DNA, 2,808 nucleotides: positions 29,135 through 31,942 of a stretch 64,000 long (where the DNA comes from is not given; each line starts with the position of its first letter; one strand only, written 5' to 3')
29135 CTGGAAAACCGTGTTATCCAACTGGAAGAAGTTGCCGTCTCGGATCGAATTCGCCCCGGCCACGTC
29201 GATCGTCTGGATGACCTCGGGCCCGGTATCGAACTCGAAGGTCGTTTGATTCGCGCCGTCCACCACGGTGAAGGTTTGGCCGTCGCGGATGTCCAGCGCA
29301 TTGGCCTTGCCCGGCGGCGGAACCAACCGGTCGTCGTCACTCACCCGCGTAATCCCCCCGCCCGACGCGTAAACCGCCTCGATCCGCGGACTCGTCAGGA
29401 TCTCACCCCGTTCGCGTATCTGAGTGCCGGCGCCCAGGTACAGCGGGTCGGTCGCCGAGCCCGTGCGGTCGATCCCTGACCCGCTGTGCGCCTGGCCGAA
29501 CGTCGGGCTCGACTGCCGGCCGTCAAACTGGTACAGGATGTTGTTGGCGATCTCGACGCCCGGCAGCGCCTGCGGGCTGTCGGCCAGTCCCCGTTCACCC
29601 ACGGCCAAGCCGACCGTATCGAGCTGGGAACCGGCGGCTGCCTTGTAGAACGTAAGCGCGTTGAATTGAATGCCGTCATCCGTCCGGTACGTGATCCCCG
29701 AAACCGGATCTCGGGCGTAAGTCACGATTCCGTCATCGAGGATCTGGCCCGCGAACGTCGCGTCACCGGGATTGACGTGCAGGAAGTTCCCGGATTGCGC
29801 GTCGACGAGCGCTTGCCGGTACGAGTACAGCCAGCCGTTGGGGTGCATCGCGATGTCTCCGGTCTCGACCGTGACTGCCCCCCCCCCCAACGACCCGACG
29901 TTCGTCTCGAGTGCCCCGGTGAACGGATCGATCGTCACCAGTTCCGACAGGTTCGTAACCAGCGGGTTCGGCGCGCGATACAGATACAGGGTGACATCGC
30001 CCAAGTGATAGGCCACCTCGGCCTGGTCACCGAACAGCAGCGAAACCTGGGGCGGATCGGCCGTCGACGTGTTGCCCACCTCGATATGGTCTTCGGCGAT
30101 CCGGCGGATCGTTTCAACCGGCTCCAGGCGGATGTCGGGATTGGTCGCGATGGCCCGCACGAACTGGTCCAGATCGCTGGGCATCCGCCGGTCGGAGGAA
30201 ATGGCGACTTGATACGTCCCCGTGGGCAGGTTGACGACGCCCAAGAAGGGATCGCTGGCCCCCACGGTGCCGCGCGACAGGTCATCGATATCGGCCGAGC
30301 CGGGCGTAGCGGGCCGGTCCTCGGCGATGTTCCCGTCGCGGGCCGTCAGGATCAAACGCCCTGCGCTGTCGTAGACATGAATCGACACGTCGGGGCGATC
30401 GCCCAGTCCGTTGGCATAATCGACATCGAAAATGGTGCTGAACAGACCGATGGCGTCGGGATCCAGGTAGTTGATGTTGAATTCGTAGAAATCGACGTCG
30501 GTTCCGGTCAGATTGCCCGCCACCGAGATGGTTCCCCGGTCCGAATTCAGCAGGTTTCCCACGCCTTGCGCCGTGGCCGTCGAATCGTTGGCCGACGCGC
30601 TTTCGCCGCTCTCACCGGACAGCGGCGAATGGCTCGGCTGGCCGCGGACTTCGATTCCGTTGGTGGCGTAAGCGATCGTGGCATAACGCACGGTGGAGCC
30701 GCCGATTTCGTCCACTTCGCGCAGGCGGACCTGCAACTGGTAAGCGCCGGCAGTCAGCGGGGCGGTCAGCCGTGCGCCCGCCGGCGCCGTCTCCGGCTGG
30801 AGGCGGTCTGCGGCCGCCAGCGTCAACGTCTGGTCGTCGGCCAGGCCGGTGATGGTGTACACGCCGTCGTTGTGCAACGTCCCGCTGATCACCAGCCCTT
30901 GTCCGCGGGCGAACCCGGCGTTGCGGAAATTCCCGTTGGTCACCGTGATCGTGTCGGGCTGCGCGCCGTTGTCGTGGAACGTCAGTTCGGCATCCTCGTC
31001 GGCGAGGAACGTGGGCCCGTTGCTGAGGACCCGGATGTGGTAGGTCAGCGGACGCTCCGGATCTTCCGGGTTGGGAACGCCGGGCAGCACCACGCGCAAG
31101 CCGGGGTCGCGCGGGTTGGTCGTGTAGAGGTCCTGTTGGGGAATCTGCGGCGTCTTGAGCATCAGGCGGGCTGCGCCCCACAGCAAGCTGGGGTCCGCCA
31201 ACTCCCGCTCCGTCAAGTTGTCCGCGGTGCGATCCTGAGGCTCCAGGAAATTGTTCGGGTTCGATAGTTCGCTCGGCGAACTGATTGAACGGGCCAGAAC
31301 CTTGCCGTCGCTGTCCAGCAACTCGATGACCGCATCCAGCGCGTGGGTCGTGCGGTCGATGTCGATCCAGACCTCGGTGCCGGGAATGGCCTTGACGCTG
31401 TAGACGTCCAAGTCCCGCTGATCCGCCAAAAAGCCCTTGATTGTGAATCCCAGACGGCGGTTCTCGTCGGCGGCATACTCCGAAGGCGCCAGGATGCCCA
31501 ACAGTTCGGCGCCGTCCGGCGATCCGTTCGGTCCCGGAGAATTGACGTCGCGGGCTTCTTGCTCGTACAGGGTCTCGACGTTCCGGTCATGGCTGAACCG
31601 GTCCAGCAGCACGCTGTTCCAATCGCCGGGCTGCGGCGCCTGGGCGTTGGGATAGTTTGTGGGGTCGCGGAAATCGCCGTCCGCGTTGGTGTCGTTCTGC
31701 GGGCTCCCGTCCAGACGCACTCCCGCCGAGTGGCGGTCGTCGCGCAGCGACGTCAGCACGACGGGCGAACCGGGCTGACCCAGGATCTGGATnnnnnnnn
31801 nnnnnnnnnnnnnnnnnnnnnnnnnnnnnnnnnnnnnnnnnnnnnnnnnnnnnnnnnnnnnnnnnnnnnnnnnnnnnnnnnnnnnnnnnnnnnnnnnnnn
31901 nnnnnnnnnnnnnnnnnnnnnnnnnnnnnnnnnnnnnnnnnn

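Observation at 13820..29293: About 30 copies of an unrecognised ~100-aa bipartite module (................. hairpin + IAxxIxxAI helix + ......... strand)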

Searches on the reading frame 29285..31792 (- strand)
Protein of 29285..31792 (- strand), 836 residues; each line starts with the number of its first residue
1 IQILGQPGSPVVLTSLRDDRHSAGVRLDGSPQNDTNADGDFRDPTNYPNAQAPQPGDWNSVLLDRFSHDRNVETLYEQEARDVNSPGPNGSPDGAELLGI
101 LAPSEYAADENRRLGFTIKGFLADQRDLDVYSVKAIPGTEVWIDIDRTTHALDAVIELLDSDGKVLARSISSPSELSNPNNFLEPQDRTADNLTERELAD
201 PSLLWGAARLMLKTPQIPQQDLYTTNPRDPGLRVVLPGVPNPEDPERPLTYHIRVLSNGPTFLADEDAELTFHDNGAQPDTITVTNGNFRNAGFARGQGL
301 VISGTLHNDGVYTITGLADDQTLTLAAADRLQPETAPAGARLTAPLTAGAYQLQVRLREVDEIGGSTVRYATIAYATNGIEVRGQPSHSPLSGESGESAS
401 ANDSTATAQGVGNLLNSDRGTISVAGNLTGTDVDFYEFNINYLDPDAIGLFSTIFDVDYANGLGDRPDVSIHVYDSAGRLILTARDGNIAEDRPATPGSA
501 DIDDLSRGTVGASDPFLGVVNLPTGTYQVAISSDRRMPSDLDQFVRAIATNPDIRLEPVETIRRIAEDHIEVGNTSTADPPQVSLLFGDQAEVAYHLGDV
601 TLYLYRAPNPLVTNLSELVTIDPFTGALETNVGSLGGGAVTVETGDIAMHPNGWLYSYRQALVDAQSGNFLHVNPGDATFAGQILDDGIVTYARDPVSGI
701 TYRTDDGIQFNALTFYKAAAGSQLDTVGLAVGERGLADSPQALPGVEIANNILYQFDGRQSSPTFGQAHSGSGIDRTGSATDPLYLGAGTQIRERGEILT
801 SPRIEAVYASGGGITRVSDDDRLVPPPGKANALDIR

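Call 57: search_protein_families(library=pfam, proteins=[window:29285-31792:-], max_evalue=1)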
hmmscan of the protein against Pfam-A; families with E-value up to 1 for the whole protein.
window:29285-31792:- (836 aa): 1 family
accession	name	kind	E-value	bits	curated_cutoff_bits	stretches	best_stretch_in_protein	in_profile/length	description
PF04151.21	PPC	-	0.018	16.3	25.9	1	129-173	3-45/70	Bacterial pre-peptidase C-terminal domain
